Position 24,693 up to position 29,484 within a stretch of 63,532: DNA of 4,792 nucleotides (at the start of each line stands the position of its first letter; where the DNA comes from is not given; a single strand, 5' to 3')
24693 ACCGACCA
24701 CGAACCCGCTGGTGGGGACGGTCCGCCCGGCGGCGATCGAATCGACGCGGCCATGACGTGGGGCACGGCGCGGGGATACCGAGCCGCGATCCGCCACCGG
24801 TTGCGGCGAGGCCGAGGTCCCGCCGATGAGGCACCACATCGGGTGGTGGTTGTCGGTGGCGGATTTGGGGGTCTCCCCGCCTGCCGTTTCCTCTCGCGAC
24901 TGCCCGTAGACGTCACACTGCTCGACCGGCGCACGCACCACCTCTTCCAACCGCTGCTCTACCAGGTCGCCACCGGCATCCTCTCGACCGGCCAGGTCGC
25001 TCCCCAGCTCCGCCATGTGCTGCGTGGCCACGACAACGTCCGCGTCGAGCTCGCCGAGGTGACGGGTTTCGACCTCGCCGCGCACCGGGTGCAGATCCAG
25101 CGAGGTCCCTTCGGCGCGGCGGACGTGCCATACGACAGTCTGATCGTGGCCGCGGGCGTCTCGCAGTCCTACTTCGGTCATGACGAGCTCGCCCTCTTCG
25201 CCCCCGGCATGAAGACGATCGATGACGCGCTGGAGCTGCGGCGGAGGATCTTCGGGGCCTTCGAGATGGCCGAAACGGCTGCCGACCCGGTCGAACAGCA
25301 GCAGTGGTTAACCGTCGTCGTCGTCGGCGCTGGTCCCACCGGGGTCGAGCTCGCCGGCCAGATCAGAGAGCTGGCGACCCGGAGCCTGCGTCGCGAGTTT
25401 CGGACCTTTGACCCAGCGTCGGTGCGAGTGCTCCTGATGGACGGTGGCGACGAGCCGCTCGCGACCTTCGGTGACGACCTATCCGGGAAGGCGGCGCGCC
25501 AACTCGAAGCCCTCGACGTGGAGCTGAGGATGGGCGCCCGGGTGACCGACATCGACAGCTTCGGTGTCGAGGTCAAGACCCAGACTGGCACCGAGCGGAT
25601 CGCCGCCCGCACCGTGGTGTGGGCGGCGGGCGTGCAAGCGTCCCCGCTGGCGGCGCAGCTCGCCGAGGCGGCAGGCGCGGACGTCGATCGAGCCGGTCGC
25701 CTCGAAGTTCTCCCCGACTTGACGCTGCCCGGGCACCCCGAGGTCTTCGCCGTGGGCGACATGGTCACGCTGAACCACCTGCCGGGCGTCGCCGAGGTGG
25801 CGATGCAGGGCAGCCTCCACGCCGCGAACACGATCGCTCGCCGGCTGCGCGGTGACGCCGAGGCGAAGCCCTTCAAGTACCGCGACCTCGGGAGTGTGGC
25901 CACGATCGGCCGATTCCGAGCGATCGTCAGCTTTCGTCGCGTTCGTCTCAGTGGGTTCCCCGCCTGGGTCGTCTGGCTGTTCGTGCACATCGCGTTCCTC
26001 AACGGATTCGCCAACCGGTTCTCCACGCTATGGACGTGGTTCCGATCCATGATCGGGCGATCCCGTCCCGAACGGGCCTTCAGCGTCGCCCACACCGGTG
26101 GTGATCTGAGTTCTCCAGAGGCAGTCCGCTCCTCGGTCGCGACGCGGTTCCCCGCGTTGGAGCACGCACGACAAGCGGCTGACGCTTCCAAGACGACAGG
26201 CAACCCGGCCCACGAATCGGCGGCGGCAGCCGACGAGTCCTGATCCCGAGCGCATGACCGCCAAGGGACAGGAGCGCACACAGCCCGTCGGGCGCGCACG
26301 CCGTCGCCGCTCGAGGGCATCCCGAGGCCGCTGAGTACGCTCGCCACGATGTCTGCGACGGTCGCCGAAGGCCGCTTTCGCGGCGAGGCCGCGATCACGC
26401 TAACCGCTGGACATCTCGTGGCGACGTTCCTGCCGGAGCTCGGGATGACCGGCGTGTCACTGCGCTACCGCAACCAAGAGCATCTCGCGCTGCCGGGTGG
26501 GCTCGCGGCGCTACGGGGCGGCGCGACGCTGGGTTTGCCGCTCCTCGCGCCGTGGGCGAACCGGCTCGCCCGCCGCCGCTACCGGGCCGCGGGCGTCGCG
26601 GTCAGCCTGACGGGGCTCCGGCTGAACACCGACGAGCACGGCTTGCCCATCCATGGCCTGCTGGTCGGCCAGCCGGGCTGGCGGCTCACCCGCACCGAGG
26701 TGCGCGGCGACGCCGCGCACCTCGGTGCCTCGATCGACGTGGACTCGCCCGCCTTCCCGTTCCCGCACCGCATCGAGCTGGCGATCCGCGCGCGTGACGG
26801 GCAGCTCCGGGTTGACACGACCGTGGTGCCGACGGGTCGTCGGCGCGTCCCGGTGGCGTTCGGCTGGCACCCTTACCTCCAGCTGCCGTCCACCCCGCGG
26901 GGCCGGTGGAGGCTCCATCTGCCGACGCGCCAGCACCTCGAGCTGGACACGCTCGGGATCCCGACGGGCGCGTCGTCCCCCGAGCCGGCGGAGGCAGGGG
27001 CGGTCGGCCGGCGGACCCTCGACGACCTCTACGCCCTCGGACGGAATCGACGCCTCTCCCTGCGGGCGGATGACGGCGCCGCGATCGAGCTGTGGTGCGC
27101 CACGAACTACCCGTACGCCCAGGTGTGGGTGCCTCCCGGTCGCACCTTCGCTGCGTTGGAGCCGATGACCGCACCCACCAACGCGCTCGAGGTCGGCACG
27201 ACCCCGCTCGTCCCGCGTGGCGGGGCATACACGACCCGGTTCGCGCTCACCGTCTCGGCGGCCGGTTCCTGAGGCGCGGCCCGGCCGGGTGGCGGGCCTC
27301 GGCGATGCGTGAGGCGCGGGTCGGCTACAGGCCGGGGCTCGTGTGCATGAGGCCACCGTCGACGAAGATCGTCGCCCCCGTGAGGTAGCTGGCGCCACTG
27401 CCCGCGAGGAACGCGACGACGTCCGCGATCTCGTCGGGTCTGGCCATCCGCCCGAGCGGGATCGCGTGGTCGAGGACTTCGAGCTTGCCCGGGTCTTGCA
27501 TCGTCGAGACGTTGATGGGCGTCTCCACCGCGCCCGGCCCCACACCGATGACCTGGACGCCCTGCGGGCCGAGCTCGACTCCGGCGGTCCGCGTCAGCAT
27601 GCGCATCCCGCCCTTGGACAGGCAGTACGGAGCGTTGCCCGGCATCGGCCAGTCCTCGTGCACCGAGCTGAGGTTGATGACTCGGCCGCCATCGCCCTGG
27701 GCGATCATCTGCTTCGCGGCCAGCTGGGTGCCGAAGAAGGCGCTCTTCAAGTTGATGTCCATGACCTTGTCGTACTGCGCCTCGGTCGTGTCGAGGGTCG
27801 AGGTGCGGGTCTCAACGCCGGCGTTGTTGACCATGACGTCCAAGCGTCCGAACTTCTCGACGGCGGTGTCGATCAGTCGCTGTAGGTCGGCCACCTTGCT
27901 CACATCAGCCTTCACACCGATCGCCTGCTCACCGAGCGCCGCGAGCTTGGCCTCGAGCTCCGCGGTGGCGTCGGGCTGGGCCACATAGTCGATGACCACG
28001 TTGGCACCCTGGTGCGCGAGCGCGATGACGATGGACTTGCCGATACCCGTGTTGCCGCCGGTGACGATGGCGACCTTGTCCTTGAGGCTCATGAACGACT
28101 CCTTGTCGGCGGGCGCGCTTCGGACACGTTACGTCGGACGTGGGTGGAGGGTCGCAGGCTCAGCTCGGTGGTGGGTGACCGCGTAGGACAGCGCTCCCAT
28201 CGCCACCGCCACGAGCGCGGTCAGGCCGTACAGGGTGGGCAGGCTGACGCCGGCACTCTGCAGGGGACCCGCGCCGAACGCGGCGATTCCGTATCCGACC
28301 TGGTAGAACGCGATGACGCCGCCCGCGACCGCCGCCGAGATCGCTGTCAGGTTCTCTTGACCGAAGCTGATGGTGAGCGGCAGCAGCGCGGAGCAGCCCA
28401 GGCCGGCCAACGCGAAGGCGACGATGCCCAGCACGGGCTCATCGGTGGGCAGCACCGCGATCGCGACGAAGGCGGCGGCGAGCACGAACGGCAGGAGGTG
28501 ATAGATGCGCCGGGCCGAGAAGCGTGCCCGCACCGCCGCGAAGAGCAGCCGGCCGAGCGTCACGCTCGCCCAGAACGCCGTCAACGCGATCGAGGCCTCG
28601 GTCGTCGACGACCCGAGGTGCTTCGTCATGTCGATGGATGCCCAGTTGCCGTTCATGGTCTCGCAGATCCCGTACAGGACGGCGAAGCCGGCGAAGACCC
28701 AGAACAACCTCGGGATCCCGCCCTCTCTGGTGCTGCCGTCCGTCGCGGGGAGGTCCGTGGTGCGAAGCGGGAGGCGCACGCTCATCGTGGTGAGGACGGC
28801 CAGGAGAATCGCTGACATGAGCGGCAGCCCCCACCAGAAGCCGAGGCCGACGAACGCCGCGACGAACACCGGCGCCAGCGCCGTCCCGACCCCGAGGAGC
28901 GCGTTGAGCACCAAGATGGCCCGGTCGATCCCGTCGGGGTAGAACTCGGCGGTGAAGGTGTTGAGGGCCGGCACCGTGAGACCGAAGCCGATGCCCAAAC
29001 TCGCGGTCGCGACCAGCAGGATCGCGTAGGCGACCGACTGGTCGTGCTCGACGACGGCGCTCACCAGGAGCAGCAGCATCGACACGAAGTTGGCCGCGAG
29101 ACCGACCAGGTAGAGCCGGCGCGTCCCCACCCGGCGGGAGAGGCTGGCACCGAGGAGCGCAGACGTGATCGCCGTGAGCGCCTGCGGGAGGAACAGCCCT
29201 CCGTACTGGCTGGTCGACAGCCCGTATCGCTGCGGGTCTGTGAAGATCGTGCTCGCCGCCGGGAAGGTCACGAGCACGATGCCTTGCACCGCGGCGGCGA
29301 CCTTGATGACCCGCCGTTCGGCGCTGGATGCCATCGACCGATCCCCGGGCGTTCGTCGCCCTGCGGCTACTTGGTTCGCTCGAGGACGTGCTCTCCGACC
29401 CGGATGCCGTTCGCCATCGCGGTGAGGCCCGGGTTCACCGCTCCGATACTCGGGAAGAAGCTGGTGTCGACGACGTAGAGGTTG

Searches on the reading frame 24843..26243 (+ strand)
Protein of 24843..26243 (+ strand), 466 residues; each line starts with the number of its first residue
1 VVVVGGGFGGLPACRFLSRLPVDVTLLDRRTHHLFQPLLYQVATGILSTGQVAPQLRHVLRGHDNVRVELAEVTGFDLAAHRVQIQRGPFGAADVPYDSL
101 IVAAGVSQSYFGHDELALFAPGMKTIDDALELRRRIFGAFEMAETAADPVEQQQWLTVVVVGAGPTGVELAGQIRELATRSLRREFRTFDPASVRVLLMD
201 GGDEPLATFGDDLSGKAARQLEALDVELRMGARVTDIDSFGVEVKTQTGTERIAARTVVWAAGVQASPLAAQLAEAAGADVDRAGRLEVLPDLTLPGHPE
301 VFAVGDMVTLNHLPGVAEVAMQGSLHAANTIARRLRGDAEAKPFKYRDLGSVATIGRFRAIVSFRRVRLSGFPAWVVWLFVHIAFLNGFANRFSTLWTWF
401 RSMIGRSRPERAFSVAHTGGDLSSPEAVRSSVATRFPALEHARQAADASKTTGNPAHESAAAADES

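Call 70: search_protein_families(library=pfam, max_evalue=0.00001, proteins=[window:24843-26243:+])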
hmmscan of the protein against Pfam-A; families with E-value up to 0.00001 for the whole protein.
window:24843-26243:+ (466 aa): 4 families
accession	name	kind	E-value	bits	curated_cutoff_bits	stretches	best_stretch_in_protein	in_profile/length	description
PF07992.20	Pyr_redox_2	-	5.8e-43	147.8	26.1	1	2-322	4-289/291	Pyridine nucleotide-disulphide oxidoreductase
PF00070.33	Pyr_redox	-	1.5e-12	48.3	22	1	158-243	2-72/82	Pyridine nucleotide-disulphide oxidoreductase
PF01266.30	DAO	-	1.2e-09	38.7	27.9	0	217-274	155-213/353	FAD dependent oxidoreductase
PF13450.12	NAD_binding_8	-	5e-06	27.1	21.9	0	3-32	1-30/68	NAD(P)-binding Rossmann-like domain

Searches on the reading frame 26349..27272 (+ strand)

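Call 70: search_protein_families(library=pfam, max_evalue=0.00001, proteins=[window:26349-27272:+])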
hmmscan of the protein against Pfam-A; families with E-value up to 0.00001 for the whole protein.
window:26349-27272:+ (307 aa): 1 family
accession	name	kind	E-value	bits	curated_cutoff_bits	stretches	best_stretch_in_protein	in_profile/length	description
PF01263.26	Aldose_epim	-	1.5e-16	61.1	27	1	16-279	3-276/299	Aldose 1-epimerase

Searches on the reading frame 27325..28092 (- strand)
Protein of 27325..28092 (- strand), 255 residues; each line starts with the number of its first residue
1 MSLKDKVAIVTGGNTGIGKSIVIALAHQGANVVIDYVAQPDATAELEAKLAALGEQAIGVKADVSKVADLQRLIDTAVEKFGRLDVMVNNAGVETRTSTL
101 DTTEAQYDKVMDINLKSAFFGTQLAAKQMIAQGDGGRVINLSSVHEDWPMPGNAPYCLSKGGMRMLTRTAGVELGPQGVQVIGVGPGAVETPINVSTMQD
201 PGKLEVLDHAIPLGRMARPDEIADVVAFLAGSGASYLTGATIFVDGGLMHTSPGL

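Call 70: search_protein_families(library=pfam, max_evalue=0.00001, proteins=[window:27325-28092:-])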
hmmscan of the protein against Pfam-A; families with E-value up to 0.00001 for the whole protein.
window:27325-28092:- (255 aa): 3 families
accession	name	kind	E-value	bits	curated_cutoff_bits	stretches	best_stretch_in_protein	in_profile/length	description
PF13561.12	adh_short_C2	-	2.1e-60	204.7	27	1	15-248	6-235/236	Enoyl-(Acyl carrier protein) reductase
PF00106.31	adh_short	-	1e-53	182.2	26.6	1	6-199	1-192/195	short chain dehydrogenase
PF08659.16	KR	-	3.9e-12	46.9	22.6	1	9-157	4-150/180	KR domain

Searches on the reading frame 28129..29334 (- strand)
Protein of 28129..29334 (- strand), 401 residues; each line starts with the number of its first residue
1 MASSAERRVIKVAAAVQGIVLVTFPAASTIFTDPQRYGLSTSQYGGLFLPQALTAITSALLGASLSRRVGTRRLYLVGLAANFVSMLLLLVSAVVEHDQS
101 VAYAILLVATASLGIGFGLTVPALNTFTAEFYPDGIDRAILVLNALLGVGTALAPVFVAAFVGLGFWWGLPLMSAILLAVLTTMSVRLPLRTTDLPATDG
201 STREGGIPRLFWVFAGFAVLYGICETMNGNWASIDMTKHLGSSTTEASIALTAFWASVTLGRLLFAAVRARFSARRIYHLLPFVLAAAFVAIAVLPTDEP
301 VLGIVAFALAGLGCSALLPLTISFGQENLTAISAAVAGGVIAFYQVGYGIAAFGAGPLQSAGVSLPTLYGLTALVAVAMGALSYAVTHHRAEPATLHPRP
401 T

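Call 70: search_protein_families(library=pfam, max_evalue=0.00001, proteins=[window:28129-29334:-])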
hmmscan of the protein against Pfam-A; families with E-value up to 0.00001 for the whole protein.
window:28129-29334:- (401 aa): 1 family
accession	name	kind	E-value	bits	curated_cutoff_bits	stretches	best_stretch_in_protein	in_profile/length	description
PF07690.21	MFS_1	-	1.4e-18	67.4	33.4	2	19-202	14-185/347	Major Facilitator Superfamily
